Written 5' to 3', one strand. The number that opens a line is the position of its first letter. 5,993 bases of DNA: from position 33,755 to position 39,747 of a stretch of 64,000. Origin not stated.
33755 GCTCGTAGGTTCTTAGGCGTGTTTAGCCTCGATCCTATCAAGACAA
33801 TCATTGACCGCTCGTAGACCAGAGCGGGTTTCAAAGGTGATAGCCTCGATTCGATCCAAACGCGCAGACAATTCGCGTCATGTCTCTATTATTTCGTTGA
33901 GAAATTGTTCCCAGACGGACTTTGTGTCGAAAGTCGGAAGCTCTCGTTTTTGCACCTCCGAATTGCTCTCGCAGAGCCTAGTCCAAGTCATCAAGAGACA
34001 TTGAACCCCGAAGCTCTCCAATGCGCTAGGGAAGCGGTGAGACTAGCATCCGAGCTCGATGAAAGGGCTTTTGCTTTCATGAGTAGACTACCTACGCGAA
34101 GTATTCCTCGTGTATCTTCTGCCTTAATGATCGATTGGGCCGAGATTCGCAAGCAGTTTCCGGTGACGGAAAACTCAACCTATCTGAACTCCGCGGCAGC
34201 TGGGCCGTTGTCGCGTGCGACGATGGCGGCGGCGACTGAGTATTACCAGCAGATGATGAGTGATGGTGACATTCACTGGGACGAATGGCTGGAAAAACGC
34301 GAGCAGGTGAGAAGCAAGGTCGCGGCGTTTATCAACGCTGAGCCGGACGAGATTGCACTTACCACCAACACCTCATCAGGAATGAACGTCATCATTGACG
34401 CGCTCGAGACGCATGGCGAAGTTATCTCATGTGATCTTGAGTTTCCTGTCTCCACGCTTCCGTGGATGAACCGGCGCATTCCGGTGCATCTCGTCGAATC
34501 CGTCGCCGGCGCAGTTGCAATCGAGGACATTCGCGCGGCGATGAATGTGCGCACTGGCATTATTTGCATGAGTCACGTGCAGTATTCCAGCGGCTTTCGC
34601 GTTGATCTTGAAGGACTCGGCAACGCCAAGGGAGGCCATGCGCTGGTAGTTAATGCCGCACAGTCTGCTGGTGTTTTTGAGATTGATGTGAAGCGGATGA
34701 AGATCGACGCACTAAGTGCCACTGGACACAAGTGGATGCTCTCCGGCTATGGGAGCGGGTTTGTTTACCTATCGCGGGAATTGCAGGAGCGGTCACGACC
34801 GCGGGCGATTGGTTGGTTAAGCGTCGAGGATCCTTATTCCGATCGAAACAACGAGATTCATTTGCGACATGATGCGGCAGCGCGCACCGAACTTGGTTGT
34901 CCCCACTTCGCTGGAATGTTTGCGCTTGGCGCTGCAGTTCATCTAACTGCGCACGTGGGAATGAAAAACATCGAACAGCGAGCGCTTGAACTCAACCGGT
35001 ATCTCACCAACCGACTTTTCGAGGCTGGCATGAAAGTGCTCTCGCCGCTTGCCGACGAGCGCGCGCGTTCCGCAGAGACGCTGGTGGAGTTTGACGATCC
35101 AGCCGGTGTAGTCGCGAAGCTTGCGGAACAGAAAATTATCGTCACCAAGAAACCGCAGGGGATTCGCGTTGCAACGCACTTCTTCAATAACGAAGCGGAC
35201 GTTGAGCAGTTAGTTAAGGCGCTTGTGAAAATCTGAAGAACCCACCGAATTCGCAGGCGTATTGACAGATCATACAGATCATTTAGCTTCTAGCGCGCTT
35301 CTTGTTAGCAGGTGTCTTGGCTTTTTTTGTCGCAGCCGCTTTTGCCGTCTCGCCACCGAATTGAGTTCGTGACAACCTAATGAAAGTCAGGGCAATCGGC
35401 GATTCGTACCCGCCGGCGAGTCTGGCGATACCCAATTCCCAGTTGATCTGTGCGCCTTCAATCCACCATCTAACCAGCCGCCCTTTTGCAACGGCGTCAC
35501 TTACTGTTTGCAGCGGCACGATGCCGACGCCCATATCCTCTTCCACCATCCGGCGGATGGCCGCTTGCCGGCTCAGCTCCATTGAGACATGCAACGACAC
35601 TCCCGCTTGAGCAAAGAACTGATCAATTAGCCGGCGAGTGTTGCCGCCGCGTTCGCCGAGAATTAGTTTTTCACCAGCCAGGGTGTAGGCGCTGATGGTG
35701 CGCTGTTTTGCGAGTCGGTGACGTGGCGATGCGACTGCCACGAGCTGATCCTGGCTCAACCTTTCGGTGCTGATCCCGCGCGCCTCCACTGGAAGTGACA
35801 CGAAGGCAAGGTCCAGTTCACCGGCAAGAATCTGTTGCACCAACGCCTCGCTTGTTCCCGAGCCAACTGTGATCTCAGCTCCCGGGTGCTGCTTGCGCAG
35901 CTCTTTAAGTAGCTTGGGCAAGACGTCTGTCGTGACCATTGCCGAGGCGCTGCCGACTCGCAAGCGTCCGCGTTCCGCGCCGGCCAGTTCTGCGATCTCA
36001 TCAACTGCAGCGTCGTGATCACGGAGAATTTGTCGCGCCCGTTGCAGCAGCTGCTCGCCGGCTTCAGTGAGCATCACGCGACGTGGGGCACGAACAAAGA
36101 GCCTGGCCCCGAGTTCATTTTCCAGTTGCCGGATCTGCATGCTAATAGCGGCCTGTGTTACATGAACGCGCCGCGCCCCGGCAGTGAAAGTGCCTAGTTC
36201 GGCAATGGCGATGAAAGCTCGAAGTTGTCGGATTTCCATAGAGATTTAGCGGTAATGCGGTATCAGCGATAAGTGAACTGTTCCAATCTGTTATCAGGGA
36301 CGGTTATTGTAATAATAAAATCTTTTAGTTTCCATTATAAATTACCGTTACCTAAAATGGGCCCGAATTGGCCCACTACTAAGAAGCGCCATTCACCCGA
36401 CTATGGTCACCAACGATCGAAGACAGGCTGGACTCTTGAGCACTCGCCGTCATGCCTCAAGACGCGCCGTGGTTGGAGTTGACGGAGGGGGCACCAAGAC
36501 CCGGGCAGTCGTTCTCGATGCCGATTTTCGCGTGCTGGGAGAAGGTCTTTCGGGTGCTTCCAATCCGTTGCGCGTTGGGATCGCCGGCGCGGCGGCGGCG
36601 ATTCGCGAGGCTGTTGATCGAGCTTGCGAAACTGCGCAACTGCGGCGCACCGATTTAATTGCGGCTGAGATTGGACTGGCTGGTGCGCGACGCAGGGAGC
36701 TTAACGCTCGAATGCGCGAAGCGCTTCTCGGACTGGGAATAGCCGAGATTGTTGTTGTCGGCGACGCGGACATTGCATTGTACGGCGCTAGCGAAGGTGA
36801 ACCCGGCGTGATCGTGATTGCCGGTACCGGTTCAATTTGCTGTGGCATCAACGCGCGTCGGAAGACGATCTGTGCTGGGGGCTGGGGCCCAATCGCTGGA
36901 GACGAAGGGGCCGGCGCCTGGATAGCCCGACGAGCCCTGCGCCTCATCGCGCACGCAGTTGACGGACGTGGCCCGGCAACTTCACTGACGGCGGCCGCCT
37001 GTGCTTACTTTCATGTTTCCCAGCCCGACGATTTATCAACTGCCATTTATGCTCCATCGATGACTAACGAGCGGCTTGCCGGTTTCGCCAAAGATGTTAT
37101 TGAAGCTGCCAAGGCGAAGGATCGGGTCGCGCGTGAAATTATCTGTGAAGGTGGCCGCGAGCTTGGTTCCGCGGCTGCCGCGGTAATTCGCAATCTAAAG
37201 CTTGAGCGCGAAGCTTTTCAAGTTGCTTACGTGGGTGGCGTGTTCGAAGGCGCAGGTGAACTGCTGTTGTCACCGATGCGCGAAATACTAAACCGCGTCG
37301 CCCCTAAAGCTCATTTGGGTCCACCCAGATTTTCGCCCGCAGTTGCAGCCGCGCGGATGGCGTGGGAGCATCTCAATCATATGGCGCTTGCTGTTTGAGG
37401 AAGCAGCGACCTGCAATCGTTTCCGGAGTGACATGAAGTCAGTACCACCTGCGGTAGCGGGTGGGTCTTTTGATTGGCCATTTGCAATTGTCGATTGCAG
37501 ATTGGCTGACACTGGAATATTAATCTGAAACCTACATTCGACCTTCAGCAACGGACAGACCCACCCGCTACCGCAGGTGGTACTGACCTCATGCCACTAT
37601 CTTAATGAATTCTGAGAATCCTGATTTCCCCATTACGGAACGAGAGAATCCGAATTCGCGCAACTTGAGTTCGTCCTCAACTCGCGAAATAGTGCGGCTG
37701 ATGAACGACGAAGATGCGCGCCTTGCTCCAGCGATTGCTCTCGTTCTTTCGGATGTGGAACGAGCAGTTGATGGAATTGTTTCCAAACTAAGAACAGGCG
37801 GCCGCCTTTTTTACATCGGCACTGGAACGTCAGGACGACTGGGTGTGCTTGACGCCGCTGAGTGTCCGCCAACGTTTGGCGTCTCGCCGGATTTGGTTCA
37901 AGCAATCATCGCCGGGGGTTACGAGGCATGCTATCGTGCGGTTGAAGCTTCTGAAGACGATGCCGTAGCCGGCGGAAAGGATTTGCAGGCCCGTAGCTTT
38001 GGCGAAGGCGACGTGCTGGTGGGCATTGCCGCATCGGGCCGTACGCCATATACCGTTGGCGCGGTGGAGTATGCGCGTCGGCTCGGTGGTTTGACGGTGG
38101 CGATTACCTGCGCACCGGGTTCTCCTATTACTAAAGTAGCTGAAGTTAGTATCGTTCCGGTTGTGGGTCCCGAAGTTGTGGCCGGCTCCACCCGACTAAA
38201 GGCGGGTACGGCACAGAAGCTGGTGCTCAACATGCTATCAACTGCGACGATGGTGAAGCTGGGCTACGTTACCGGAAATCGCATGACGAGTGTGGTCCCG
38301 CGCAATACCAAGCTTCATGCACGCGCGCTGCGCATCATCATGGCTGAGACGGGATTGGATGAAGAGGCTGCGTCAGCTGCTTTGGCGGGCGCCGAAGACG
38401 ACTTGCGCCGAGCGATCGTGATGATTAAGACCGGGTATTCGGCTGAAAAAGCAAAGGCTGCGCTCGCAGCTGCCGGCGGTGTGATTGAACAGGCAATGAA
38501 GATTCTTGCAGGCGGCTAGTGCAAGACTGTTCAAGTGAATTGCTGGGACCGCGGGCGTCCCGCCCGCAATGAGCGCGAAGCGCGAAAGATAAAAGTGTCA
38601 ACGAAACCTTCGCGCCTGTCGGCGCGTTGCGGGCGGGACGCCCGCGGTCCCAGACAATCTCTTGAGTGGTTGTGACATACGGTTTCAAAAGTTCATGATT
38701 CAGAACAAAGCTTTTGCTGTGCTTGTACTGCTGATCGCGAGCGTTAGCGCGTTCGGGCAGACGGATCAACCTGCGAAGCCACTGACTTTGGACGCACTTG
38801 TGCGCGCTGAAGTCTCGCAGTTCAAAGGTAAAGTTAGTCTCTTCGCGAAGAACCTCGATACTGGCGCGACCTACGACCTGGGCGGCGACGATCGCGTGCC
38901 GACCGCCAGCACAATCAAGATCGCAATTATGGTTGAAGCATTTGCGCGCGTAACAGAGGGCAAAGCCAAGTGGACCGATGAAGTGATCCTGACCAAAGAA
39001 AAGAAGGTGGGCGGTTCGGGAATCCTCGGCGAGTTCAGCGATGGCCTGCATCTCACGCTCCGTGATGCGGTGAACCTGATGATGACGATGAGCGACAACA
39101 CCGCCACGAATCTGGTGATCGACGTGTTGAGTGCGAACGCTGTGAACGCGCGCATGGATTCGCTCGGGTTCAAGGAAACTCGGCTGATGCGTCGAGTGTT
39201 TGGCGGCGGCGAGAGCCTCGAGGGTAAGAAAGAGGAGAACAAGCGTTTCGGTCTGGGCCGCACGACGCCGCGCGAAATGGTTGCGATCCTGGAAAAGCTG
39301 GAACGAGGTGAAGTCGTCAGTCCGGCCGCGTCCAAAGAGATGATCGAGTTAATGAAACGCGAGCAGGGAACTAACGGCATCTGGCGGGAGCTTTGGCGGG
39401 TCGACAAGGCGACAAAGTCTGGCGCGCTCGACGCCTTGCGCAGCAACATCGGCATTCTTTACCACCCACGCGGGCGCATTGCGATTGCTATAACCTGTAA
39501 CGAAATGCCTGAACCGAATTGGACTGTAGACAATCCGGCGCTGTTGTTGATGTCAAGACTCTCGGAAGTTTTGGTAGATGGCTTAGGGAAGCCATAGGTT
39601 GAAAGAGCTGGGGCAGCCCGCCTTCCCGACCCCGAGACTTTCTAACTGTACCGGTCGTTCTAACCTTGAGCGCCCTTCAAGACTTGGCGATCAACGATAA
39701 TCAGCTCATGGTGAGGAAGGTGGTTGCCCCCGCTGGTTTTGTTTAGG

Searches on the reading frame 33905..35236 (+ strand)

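Call 94: search_protein_families(library=pfam, proteins=[window:33905-35236:+], max_evalue=0.00001)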
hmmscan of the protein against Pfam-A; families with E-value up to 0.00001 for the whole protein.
window:33905-35236:+ (443 aa): 2 families
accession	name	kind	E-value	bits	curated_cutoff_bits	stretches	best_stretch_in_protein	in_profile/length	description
PF00266.25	Aminotran_5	-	4.3e-38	131.7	21.5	1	93-423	2-342/371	Aminotransferase class-V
PF22580.2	KYNU_C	-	4.8e-06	26.9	27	0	356-440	1-90/90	Kynureninase C-terminal domain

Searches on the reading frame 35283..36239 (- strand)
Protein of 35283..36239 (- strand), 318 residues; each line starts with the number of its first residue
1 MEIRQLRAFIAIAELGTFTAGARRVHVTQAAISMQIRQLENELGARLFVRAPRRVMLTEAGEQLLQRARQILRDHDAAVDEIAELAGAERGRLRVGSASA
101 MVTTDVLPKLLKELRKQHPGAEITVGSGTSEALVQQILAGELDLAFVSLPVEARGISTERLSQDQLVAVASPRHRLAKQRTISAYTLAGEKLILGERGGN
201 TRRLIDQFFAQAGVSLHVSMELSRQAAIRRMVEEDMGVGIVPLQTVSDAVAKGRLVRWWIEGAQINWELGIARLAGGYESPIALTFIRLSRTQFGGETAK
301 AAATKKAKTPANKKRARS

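Call 94: search_protein_families(library=pfam, proteins=[window:35283-36239:-], max_evalue=0.00001)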
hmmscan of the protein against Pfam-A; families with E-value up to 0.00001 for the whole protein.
window:35283-36239:- (318 aa): 2 families
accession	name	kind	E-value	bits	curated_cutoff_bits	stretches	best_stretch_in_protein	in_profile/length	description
PF03466.25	LysR_substrate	-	5.3e-49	166.9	28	1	87-294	2-208/209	LysR substrate binding domain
PF00126.33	HTH_1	-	7.2e-24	84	26.6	1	3-62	1-60/60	Bacterial regulatory helix-turn-helix protein, lysR family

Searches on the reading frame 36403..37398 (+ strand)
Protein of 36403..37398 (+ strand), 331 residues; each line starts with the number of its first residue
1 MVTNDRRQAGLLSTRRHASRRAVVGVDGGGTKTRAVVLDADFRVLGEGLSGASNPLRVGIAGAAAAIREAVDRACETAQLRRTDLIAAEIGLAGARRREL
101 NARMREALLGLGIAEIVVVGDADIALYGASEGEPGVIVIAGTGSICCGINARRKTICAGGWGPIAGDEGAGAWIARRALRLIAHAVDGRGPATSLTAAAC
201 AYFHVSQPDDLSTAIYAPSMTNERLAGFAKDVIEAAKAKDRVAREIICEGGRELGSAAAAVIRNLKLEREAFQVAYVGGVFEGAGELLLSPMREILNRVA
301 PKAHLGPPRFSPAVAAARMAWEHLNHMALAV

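Call 94: search_protein_families(library=pfam, proteins=[window:36403-37398:+], max_evalue=0.00001)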
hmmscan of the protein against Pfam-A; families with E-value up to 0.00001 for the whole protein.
window:36403-37398:+ (331 aa): 1 family
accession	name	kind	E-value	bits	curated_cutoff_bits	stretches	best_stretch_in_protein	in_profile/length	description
PF01869.26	BcrAD_BadFG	-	3.1e-42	145.4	31.5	1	24-285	1-235/271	BadF/BadG/BcrA/BcrD ATPase family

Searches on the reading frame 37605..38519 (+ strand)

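Call 94: search_protein_families(library=pfam, proteins=[window:37605-38519:+], max_evalue=0.00001)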
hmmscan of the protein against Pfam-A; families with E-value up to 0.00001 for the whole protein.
window:37605-38519:+ (304 aa): 4 families
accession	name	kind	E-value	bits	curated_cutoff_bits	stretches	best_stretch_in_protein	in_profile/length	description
PF22645.1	GKRP_SIS_N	-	2.1e-15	56.9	27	1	51-157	2-112/113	Glucokinase regulatory protein N-terminal SIS domain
PF01380.27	SIS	-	8.6e-10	39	25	1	132-212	51-129/131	SIS domain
PF13580.11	SIS_2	-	1.5e-09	38.4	27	1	49-168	19-137/138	SIS domain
PF22198.1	GKRP_SIS_2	-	2.5e-06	27.8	27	1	55-109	11-65/191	Glucokinase regulatory protein, second SIS domain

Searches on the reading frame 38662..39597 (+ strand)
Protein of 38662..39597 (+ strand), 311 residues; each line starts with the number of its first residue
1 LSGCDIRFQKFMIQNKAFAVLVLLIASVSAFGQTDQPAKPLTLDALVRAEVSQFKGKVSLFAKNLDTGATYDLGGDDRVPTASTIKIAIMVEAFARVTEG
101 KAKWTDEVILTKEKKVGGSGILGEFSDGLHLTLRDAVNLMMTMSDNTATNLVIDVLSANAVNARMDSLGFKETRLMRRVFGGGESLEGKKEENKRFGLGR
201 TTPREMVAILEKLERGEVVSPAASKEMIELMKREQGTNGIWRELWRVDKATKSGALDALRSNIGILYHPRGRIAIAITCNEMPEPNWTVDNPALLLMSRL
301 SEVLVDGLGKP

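Call 94: search_protein_families(library=pfam, proteins=[window:38662-39597:+], max_evalue=0.00001)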
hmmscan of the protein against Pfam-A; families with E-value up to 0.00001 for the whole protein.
window:38662-39597:+ (311 aa): 1 family
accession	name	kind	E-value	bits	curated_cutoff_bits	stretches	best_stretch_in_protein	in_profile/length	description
PF13354.11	Beta-lactamase2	-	1.8e-57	194.6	22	1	60-277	2-212/214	Beta-lactamase enzyme family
